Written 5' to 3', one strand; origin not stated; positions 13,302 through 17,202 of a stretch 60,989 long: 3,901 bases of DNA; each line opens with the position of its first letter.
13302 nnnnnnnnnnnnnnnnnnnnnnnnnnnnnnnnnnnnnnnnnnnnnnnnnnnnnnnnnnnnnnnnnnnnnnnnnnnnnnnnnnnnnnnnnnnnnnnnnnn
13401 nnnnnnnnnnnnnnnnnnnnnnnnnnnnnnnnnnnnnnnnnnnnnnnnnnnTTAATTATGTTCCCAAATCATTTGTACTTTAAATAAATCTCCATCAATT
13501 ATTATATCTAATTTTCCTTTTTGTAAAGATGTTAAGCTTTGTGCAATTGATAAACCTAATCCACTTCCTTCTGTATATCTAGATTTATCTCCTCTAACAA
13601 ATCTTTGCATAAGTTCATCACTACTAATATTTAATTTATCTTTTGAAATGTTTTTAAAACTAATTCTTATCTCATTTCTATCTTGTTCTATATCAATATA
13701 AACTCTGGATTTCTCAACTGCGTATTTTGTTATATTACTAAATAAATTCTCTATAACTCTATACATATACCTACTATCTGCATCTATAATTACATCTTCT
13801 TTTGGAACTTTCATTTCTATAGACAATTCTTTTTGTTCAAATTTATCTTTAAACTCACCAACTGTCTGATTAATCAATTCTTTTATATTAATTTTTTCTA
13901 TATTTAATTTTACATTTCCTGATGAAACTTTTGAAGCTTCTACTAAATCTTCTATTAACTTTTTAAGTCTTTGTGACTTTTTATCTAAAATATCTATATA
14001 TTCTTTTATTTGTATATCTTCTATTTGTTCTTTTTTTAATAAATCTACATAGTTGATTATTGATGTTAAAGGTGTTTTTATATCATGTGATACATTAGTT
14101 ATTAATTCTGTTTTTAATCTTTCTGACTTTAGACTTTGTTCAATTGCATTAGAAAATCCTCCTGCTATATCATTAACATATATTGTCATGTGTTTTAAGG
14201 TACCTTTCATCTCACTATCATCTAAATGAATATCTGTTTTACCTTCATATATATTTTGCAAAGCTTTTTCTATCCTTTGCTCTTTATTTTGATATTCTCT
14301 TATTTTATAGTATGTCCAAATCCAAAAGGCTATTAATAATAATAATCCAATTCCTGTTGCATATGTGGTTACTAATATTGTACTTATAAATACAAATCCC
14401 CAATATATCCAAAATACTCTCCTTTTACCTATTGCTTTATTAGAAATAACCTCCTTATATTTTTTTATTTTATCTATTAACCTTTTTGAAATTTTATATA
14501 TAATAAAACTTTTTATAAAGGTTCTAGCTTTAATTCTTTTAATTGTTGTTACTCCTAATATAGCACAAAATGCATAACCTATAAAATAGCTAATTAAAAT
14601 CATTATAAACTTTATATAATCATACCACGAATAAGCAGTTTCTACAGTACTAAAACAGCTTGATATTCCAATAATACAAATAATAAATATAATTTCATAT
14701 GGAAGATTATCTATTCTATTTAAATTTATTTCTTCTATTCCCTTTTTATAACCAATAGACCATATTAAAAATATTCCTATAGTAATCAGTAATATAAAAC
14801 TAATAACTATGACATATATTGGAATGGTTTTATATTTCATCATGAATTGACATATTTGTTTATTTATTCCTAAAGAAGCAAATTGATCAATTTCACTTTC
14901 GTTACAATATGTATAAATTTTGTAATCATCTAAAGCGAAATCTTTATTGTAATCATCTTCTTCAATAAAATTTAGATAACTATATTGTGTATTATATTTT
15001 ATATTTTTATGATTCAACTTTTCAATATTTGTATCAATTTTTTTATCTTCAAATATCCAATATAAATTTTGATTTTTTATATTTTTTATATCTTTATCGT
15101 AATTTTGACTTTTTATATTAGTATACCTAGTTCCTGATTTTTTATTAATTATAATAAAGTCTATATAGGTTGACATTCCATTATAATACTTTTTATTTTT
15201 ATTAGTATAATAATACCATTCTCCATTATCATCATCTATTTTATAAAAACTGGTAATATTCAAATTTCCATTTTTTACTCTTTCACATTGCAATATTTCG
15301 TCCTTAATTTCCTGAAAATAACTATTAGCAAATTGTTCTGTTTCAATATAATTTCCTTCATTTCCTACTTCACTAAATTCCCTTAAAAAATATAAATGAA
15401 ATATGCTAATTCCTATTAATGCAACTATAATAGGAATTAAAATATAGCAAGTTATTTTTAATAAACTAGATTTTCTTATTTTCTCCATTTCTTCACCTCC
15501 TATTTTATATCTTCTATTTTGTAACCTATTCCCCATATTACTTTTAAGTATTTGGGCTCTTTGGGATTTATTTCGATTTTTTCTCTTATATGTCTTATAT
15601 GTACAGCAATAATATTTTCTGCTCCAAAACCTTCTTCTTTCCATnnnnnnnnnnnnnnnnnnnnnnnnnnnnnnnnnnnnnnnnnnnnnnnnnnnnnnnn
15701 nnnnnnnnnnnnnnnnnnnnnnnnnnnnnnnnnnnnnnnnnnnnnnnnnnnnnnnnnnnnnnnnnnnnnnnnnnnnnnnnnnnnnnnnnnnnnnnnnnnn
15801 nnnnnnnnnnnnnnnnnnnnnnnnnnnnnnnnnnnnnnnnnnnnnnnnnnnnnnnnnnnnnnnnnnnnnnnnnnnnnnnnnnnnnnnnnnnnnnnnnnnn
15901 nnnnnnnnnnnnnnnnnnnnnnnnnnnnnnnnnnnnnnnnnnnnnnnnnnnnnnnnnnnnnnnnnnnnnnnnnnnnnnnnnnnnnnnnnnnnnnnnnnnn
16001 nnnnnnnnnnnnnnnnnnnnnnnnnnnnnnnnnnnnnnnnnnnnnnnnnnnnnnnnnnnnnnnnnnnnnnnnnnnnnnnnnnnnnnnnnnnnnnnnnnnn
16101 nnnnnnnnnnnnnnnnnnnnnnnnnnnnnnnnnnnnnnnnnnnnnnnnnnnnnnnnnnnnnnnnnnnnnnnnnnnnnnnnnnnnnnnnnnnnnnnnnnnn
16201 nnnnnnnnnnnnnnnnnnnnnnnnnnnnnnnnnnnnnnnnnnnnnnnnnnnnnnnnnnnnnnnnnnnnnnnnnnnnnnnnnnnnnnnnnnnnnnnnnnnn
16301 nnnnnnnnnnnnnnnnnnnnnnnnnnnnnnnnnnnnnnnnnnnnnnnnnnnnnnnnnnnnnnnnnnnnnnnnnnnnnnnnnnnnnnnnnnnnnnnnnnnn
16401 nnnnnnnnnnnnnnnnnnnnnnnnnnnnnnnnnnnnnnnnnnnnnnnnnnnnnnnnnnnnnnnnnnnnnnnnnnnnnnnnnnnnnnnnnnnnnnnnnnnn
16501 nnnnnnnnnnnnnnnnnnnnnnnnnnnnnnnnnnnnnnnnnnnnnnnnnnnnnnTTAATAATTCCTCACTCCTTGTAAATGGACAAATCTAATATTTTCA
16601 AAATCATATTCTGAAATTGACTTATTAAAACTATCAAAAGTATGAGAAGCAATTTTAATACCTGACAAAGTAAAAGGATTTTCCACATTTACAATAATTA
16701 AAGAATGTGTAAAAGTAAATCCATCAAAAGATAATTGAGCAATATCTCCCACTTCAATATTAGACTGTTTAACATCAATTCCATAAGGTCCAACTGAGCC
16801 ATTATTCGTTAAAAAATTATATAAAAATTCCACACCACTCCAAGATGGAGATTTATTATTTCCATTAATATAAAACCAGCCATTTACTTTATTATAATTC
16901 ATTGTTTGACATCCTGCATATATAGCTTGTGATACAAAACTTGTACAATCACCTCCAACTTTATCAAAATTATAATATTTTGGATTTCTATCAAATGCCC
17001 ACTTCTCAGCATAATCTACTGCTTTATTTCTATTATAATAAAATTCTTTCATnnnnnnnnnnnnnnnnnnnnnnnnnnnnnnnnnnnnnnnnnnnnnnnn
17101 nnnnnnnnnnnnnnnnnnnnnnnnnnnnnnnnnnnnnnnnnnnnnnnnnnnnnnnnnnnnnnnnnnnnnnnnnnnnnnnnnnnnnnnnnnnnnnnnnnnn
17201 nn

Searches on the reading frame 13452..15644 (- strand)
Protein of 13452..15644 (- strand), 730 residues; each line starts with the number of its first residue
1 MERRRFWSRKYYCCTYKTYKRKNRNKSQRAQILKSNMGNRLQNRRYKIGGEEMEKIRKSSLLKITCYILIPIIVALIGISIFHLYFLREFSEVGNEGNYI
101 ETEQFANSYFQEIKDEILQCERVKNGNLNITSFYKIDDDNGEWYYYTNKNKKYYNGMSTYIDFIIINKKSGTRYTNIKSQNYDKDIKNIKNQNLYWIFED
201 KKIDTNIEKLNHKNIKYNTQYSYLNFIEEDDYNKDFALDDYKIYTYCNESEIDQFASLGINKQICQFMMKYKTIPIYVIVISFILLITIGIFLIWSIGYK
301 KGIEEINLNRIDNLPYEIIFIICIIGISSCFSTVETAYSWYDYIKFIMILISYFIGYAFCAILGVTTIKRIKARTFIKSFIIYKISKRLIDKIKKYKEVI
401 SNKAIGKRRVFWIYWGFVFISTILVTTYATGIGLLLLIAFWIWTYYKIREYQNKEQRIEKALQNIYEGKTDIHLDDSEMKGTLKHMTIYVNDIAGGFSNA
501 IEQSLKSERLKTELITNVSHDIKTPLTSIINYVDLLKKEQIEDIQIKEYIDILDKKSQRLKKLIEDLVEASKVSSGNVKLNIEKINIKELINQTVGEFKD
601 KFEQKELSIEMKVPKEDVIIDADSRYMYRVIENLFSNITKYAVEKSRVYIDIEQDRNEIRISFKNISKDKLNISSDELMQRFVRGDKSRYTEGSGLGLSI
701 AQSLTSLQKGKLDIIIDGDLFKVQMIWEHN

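Call 37: search_protein_families(library=pfam, proteins=[window:13452-15644:-], max_evalue=0.00001)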
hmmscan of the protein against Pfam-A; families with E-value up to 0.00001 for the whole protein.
window:13452-15644:- (730 aa): 2 families
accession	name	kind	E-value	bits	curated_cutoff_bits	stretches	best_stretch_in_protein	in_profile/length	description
PF00512.31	HisKA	-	5.7e-16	58.8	26.9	1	511-576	2-66/66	His Kinase A (phospho-acceptor) domain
PF02518.31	HATPase_c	-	5.1e-11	43.4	26.4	1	623-714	2-93/111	Histidine kinase-, DNA gyrase B-, and HSP90-like ATPase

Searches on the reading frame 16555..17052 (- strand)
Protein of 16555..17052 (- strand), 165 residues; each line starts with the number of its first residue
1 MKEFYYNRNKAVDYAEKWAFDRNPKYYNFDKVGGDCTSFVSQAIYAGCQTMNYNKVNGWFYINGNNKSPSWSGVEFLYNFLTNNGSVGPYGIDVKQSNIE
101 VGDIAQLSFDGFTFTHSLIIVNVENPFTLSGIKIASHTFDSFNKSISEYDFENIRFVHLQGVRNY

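Call 30: find_encoding_contigs(protein=window:16555-17052:-, flank=3000, max_places=10)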
Protein window:16555-17052:- (165 aa): 12 contigs read that carry it; 10 places shown.
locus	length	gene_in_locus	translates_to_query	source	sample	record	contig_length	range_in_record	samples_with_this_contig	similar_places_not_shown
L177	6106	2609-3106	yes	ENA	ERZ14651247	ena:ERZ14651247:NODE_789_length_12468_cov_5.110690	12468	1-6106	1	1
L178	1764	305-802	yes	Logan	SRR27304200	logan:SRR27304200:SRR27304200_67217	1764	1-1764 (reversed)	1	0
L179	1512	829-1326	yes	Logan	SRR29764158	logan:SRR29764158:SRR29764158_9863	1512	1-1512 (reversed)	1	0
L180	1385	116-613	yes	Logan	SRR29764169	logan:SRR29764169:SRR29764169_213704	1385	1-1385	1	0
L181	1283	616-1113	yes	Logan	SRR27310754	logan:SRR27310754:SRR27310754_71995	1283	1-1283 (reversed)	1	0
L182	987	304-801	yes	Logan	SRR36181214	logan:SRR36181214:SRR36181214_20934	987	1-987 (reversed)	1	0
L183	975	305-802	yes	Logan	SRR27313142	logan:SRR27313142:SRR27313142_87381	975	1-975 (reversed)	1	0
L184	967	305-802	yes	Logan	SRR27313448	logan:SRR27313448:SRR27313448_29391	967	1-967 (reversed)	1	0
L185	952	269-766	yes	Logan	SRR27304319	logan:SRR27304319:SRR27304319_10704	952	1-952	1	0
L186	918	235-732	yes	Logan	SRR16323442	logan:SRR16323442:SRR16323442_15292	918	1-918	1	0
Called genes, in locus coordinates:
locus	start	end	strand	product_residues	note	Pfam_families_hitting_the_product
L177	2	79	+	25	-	?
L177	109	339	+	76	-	PF13083:KH_KhpA-B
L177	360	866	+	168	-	PF01782:RimM, PF05239:PRC, PF24986:PRC_RimM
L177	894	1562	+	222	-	PF01746:tRNA_m1G_MT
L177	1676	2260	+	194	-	PF01245:Ribosomal_L19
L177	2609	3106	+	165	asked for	PF12671:Amidase_6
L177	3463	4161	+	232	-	PF00072:Response_reg, PF00486:Trans_reg_C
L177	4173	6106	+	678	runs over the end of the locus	PF00512:HisKA, PF02518:HATPase_c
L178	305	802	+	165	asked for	PF12671:Amidase_6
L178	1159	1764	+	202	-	?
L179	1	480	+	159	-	?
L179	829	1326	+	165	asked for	PF12671:Amidase_6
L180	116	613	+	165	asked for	PF12671:Amidase_6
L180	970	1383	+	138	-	?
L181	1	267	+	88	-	?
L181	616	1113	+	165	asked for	PF12671:Amidase_6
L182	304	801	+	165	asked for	PF12671:Amidase_6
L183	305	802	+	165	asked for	PF12671:Amidase_6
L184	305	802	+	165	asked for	PF12671:Amidase_6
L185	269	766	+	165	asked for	PF12671:Amidase_6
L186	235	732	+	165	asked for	PF12671:Amidase_6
